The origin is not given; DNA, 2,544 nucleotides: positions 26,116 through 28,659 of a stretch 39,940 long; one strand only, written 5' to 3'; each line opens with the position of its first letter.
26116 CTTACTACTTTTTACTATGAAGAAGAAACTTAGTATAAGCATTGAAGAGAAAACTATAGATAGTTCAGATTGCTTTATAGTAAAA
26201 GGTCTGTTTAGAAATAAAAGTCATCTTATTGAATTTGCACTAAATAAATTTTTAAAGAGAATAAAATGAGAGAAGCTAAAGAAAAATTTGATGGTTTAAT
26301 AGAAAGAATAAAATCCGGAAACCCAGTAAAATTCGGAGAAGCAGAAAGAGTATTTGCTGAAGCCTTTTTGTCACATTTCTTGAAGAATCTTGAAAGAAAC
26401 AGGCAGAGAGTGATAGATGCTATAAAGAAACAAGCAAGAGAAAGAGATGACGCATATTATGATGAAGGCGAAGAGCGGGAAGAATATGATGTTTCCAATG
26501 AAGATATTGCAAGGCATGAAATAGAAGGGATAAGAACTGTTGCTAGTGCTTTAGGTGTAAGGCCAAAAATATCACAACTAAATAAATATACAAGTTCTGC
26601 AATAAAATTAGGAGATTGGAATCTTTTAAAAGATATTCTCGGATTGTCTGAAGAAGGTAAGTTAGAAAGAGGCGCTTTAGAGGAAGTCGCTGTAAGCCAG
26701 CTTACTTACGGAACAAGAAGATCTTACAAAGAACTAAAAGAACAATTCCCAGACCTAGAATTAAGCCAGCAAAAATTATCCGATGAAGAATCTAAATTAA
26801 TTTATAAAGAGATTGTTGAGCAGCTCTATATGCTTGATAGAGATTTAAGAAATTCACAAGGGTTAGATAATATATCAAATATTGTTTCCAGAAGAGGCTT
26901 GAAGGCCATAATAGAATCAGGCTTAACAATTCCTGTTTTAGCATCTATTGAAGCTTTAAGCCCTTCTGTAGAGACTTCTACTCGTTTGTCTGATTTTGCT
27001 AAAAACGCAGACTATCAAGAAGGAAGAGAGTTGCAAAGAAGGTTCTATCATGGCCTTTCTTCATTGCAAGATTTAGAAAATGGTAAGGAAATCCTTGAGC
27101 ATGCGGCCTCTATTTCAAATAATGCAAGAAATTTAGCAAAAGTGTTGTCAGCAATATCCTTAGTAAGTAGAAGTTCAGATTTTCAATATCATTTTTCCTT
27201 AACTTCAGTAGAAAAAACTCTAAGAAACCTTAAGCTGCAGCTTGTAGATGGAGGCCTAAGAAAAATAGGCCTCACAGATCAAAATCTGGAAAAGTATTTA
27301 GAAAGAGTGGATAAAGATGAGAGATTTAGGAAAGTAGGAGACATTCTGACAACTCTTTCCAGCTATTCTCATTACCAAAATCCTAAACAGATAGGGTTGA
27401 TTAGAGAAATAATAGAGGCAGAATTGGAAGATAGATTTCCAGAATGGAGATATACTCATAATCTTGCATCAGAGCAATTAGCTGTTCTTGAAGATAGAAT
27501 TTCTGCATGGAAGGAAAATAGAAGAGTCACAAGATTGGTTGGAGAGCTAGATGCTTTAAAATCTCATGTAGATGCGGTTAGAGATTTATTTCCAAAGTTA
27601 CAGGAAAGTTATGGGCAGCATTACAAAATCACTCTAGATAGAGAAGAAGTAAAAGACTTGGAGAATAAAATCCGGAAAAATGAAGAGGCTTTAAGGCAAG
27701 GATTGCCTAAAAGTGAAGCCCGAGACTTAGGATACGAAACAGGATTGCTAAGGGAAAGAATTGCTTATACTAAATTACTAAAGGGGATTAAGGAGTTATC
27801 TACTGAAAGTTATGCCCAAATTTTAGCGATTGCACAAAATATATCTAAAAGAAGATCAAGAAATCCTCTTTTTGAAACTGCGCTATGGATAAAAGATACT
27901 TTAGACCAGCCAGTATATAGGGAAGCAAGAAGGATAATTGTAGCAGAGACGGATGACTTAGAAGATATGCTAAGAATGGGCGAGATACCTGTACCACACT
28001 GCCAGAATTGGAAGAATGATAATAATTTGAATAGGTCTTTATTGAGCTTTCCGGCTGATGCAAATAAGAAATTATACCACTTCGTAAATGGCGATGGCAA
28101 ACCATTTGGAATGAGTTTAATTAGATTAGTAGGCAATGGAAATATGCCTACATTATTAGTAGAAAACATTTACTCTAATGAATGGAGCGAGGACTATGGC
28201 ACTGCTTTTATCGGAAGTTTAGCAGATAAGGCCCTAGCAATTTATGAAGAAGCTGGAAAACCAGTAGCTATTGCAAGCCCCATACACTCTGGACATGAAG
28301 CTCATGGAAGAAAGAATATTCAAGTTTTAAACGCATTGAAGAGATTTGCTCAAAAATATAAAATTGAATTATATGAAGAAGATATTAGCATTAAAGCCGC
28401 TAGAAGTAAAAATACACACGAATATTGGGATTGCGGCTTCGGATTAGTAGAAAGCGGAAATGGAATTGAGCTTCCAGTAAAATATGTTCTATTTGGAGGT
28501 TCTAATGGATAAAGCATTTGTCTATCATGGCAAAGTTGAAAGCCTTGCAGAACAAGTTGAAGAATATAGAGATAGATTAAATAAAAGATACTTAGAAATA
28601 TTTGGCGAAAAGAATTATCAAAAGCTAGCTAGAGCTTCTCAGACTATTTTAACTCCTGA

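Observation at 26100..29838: Tightly coupled four-gene cassette with no recognisable family (RHH + 748-aa + HExxH + Cys-pair protein) inside a toxin-antitoxin island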

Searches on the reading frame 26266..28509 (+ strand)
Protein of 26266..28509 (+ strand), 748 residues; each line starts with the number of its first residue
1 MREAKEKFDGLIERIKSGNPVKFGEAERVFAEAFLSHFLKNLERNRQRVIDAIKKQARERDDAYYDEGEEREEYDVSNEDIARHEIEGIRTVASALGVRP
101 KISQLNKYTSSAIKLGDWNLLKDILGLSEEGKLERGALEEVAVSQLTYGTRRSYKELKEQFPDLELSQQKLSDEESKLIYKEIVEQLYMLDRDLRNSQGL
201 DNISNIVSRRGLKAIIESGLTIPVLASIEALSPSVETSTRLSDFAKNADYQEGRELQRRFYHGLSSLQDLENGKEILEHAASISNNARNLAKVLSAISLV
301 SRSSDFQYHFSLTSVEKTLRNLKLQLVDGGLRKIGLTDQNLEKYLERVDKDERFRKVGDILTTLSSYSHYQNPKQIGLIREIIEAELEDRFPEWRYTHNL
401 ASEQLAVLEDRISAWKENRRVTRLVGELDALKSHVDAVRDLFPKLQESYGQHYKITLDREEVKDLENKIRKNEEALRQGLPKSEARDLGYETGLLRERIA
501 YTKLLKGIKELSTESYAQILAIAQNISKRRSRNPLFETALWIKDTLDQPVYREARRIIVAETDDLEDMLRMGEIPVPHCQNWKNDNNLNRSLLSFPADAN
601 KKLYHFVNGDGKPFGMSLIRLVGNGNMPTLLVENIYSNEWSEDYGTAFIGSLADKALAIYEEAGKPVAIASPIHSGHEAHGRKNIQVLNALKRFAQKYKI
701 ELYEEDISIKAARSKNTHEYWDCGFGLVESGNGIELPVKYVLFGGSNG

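Call 3: search_protein_families(library=pfam, proteins=[window:26266-28509:+], max_evalue=1)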
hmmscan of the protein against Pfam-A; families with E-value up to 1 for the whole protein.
window:26266-28509:+ (748 aa): 1 family
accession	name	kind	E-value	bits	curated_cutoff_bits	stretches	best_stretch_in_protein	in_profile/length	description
PF24360.1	DUF7516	-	0.067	13.7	27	1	420-465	6-46/87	Domain of unknown function (DUF7516)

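Call 4: search_protein_families(library=padloc, proteins=[window:26266-28509:+], max_evalue=1)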
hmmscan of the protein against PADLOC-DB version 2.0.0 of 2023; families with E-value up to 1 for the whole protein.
window:26266-28509:+ (748 aa): 1 family
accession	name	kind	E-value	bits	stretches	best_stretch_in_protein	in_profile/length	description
PDLC03219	MTase_II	-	0.027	10.8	1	414-462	285-332/504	Type II methyltransferase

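Call 5: search_protein_families(library=ncbifam, proteins=[window:26266-28509:+], max_evalue=1)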
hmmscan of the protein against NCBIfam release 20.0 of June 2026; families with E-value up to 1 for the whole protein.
window:26266-28509:+ (748 aa): 2 families
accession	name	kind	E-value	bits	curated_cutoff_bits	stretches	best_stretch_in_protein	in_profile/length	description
NF041016.1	trans_reg_ArnR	equivalog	0.1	12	400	1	271-358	78-167/269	HTH-type transcriptional activator ArnR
NF045756.1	MPN555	equivalog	0.23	11.3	200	0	441-475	60-94/179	MPN555 family protein chaperone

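Call 9: find_homologous_proteins(query=window:26266-28509:+, max_evalue=0.001)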
Query window:26266-28509:+ (748 aa): 13 proteins with E <= 0.001 among 8000 candidates.
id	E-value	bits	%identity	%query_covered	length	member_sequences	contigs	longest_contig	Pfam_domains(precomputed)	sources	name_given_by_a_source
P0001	0.0e+0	1649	100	100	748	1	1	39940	-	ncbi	-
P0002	2.3e-250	851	63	77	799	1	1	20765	-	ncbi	-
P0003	3.6e-245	834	62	77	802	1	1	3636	-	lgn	-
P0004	1.1e-209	717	54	78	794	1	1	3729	-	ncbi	-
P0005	1.9e-207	709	53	78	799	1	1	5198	-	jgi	jgi:hypothetical protein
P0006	8.4e-204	697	52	78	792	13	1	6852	-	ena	-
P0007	2.6e-196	673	53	77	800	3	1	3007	-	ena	-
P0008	3.9e-189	649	50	79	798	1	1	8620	-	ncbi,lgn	-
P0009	2.6e-183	630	49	77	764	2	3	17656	-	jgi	jgi:hypothetical protein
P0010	1.8e-181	624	49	78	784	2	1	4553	-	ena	-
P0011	2.9e-176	606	49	77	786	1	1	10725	-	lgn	-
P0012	1.9e-159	551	45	77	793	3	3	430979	-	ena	-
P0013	2.4e-53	200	56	24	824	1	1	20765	-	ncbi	-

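Call 11: find_encoding_contigs(protein=P0012, flank=10000, max_places=3)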
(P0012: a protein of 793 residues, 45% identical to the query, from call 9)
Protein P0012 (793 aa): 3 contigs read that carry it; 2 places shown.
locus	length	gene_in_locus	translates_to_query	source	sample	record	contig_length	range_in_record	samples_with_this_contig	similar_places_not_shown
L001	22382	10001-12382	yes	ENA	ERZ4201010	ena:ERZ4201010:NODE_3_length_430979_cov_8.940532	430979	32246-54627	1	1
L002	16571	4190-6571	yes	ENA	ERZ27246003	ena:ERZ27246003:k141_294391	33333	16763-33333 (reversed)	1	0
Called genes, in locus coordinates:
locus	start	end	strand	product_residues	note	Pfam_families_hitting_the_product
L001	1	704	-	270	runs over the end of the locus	-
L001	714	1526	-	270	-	-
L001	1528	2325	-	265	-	-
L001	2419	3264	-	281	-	-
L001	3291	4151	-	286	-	-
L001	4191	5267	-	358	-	-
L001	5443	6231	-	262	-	-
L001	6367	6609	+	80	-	-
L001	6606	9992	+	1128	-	-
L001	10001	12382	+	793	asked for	-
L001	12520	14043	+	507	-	-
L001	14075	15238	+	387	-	-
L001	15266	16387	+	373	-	-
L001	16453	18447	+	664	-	-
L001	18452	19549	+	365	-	-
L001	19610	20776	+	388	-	PF24807:WD40_CDC20-Fz (faint)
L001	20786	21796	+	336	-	-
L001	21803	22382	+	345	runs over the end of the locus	-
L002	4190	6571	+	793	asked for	-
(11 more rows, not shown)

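Call 12: find_encoding_contigs(protein=P0002, flank=10000, max_places=3)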
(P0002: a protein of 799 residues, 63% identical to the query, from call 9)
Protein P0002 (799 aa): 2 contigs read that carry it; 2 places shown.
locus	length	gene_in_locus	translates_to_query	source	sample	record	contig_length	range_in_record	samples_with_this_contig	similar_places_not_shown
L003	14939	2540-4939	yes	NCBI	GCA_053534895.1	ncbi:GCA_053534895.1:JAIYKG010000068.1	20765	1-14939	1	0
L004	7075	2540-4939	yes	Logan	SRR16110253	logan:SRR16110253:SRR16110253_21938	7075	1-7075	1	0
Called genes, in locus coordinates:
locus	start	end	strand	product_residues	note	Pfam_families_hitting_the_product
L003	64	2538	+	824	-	-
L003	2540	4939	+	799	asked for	-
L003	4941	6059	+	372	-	PF00282:Pyridoxal_deC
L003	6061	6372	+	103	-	-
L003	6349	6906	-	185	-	-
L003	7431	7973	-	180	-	-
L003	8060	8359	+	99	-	-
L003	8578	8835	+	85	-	PF01247:Ribosomal_L35Ae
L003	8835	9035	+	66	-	-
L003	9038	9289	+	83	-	-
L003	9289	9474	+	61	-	-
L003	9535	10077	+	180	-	PF00252:Ribosomal_L16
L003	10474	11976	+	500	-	PF02899:Phage_int_SAM_1 (faint), PF00589:Phage_integrase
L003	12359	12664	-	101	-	-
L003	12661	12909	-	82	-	-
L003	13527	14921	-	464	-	PF00474:SSF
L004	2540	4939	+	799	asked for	-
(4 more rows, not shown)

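Call 17: find_encoding_contigs(protein=P0001, flank=10000, max_places=3)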
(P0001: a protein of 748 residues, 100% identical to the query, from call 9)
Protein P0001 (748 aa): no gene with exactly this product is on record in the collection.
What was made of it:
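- Tried and rejected: The contig look-up for the window protein itself found no record (call 17).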

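Call 18: find_encoding_contigs(protein=P0009, flank=10000, max_places=3)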
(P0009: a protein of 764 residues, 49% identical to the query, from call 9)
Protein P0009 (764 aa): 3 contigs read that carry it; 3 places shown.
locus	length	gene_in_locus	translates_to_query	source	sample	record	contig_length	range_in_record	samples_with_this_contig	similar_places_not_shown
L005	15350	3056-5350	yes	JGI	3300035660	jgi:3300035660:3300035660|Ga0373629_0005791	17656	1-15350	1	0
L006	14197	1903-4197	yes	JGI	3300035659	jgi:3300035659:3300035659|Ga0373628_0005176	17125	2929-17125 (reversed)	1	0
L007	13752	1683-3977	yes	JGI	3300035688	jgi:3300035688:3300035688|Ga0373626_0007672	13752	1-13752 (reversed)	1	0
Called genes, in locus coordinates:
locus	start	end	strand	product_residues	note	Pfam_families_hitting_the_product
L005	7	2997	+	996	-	-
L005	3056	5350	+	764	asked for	-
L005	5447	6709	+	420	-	PF13506:Glyco_transf_21, PF00535:Glycos_transf_2, PF10111:Glyco_tranf_2_2, PF13641:Glyco_tranf_2_3, PF03142:Chitin_synth_2 (weak), PF13632:Glyco_trans_2_3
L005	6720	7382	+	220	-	-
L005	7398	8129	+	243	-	PF21003:NucS_N, PF01939:NucS_C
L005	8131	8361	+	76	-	-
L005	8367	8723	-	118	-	-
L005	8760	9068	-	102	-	-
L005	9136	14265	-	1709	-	-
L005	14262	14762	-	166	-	-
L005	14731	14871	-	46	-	-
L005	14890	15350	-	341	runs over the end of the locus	PF09376:NurA (weak)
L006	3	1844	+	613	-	?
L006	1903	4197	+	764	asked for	-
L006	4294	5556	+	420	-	PF13506:Glyco_transf_21, PF00535:Glycos_transf_2, PF10111:Glyco_tranf_2_2, PF13641:Glyco_tranf_2_3, PF03142:Chitin_synth_2 (weak), PF13632:Glyco_trans_2_3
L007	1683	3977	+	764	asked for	-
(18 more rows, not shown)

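Call 19: find_encoding_contigs(protein=P0011, flank=10000, max_places=3)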
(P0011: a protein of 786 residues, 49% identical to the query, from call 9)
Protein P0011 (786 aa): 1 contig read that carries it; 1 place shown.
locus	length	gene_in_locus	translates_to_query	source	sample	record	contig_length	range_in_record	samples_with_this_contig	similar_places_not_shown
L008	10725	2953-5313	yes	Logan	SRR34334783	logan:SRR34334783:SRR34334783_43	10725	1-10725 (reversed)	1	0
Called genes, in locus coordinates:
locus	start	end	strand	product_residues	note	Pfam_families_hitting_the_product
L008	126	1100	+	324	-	PF01966:HD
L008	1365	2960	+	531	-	-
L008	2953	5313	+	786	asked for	-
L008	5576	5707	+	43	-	-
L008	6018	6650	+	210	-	PF02585:PIG-L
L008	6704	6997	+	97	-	-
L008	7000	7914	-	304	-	PF01171:ATP_bind_3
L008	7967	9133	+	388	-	PF01734:Patatin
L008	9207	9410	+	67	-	-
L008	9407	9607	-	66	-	PF02597:ThiS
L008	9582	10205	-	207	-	PF02568:ThiI, PF06508:QueC (faint)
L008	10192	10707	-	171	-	PF00899:ThiF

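Call 22: search_solved_structures(query=A1, max_evalue=10)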
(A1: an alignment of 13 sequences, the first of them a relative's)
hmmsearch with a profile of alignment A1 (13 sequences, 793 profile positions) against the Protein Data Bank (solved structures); distinct sequences matched with E-value up to 10: 4.
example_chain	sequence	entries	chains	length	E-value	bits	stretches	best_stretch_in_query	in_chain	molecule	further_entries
7zr2_A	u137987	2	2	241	0.17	13.4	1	460-595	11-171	Spike protein S2',Chimeric protein mimic of SARS-CoV-2 Spike HR1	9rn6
2x5h_A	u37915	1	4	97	0.22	13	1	315-398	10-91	ORF 131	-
4wy4_A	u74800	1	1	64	0.31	12.5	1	549-601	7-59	Vesicle-associated membrane protein 8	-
4pkc_A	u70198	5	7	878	0.96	10.9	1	265-359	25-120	TutD | benzylsuccinate synthase alpha chain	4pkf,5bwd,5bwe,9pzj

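Call 24: search_protein_families(library=phrogs, proteins=[window:26266-28509:+, P0013, P0002], max_evalue=1)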
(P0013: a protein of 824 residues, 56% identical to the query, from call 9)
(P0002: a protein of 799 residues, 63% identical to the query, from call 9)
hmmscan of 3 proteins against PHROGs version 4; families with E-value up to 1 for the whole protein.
window:26266-28509:+ (748 aa): 3 families
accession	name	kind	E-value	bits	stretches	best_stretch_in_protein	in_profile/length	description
phrog_3330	-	unknown function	0.039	14.9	1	25-77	41-91/115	-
phrog_35549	-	unknown function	0.17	13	0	678-706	12-40/81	-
phrog_10331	-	DNA, RNA and nucleotide metabolism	0.33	12.7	1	379-453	5-76/104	DNA binding protein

P0013 (824 aa): 2 families
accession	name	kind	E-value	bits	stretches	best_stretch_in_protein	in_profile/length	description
phrog_33943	-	unknown function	0.14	13.3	1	27-65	23-61/134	-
phrog_22914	-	unknown function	0.16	12.7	0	591-606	23-38/54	-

P0002 (799 aa): 2 families
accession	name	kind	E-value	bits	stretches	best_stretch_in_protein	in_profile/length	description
phrog_36389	-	unknown function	0.26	12.4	0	149-175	11-37/68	-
phrog_8692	-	unknown function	0.26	12.4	1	378-443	35-96/125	-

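Call 35: find_related_loci(query=A3, collection=genome_contigs, flank=8000)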
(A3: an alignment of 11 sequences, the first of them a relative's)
Query A3 (799 aa) in genome_contigs; peptide patterns used: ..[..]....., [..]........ (x = any residue, [..] = any of these).
70 stretches matched a pattern; 15 encode a relative of the query (tblastn E <= 1e-3); 15 distinct loci.
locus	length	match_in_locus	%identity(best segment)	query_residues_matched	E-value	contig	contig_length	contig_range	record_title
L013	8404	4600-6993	49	1-799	0e+0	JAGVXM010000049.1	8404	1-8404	Candidatus Pacearchaeota archaeon isolate RIFCSPHIGHO2_01_FULL_33_47 rifcsphigho2_01_scaffold_30008, whole genome shotgu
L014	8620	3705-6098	50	1-799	0e+0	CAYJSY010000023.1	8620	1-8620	MAG TPA_asm: Candidatus Woesearchaeota archaeon isolate ERP125453_co1_19 genome assembly, contig: NODE_9952_length_8620_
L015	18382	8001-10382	47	1-796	0e+0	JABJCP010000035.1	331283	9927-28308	MAG: Candidatus Woesearchaeota archaeon isolate SI073_bin58 k141_1965843, whole genome shotgun sequence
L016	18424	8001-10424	42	1-799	0e+0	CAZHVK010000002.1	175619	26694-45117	MAG TPA_asm: uncultured Methanosarcinales archaeon isolate binchicken_co330_8 genome assembly, contig: NODE_37_length_17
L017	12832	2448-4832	41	1-799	0e+0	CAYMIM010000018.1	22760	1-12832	MAG TPA_asm: Candidatus Woesearchaeota archaeon isolate binchicken_co203_642 genome assembly, contig: k141_1703212, whol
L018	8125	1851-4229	41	1-799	0e+0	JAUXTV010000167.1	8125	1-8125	MAG: Candidatus Woesearchaeota archaeon isolate C13_metabat.bin.27_sub C13_k141_239492, whole genome shotgun sequence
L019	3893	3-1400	52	321-797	2e-171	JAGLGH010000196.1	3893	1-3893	MAG: Nanoarchaeota archaeon isolate RS_10_27 ROV157_10.bin.27.fa_196, whole genome shotgun sequence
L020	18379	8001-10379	41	1-799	0e+0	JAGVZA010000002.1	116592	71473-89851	Candidatus Woesearchaeota archaeon isolate RIFCSPHIGHO2_02_FULL_36_21 rifcsphigho2_02_scaffold_295, whole genome shotgun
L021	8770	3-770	58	531-797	2e-99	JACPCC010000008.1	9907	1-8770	MAG: Candidatus Woesearchaeota archaeon isolate NC_groundwater_273_Ag_S-0.2um_35_6 S5_GD2017_2_S2_scaffold_6090, whole g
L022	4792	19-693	50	564-799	2e-72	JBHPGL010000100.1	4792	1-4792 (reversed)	Nanoarchaeota archaeon isolate SAG AM-311-M09 NODE_100_length_4792_cov_10.178172, whole genome shotgun sequence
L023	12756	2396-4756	26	1-799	1e-66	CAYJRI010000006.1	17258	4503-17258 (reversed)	MAG TPA_asm: Candidatus Woesearchaeota archaeon isolate ERP125453_co1_307 genome assembly, contig: NODE_3352_length_1725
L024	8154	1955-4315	25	1-799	6e-65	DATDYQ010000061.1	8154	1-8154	MAG TPA_asm: Candidatus Nanoarchaeia archaeon isolate SMAG_U8169 k141_1457825, whole genome shotgun sequence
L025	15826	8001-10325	25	3-794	8e-64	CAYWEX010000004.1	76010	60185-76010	MAG TPA_asm: Candidatus Woesearchaeota archaeon isolate SRP178908_co1_347 genome assembly, contig: NODE_161_length_76010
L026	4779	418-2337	27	160-799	3e-62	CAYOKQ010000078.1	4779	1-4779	MAG TPA_asm: uncultured Methanosarcinales archaeon isolate binchicken_co125_1105 genome assembly, contig: NODE_35425_len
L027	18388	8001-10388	25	1-799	4e-64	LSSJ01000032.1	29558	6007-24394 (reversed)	MAG: Euryarchaeota archaeon SM23-78 WORSMTZ_4345, whole genome shotgun sequence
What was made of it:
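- It was found in only 15 of 185,579 species representatives, B2 included (call 35).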

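Call 38: predict_structure(alignment_id=A1)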
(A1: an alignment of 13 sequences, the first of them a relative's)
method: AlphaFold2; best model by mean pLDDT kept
length: 748 residues; sequences in the alignment: 13
mean_pLDDT: 73.0   pTM: 0.53
mean pLDDT of the five models: 73.0, 66.7, 66.7, 58.4, 58.0
residues with pLDDT >= 90: 95; 70-90: 366; 50-70: 195; < 50: 92
segments of 3 or more residues with pLDDT < 50: 1-5, 18-21, 23-25, 64-72, 94-99, 126-171, 577-584
pLDDT, mean of each block of 10 residues (from residue 1): 51 48 50 54 59 60 44 55 61 47 55 56 50 37 35 45 39 56 72 63 74 75 88 89 86 83 86 93 91 84 79 87 72 71 76 68 59 71 81 78 89 90 76 87 88 82 88 87 87 89 88 82 86 87 83 77 72 49 50 70 84 81 89 79 88 94 92 68 75 89 88 77 77 87 73
secondary structure, 60 per line:
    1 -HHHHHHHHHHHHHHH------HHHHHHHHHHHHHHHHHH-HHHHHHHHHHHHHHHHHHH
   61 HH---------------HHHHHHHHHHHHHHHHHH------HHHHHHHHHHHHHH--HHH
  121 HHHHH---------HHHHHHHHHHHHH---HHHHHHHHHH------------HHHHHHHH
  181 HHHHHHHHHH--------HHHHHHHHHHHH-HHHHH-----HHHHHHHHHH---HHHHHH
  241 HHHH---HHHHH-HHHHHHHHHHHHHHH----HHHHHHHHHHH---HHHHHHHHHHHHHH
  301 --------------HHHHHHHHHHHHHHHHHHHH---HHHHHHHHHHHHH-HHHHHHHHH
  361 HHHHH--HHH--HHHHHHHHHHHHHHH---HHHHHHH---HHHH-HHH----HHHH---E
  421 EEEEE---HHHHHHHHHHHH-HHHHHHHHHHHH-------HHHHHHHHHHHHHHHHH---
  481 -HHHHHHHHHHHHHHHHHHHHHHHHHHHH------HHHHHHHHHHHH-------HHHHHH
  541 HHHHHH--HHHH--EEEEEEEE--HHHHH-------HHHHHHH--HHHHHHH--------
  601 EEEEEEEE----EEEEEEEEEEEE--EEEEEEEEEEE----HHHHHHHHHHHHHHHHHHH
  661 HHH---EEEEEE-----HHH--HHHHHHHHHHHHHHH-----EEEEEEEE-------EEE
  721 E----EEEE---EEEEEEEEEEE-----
elements in order (helices of 4 or more, strands of 3 or more residues): H2-16 H23-40 H42-62 H78-95 H102-115 H118-125 H135-147 H151-160 H173-190 H199-210 H212-216 H222-231 H235-244 H248-252 H254-268 H273-283 H287-300 H315-334 H338-350 H352-365 H373-387 H391-397 H401-404 H413-416 E420-425 H429-440 H442-453 H461-477 H482-509 H516-527 H535-546 H549-552 E555-562 H565-569 H577-583 H586-592 E601-608 E613-624 E627-637 H642-663 E667-672 H683-697 E703-710 E718-721 E726-729 E733-743
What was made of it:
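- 26266..26775 (+): Codons 1-170 of the 748-aa ORF: the N-terminal domain of the 'A' family. The deletion junction lies at about codons 166-170 (26761-26775). The AF2 model is low-confidence here, and residues 126-171 have pLDDT below 50 (call 38).
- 27925..28512 (+): GNAT-like fold domain (aa ~554-748). The invariant Cys579 codon is at 28000-28002. AF2 topology is b1-a1-a2-b2-b3-b4-a3-b5-a4-b6-b7 (call 38).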
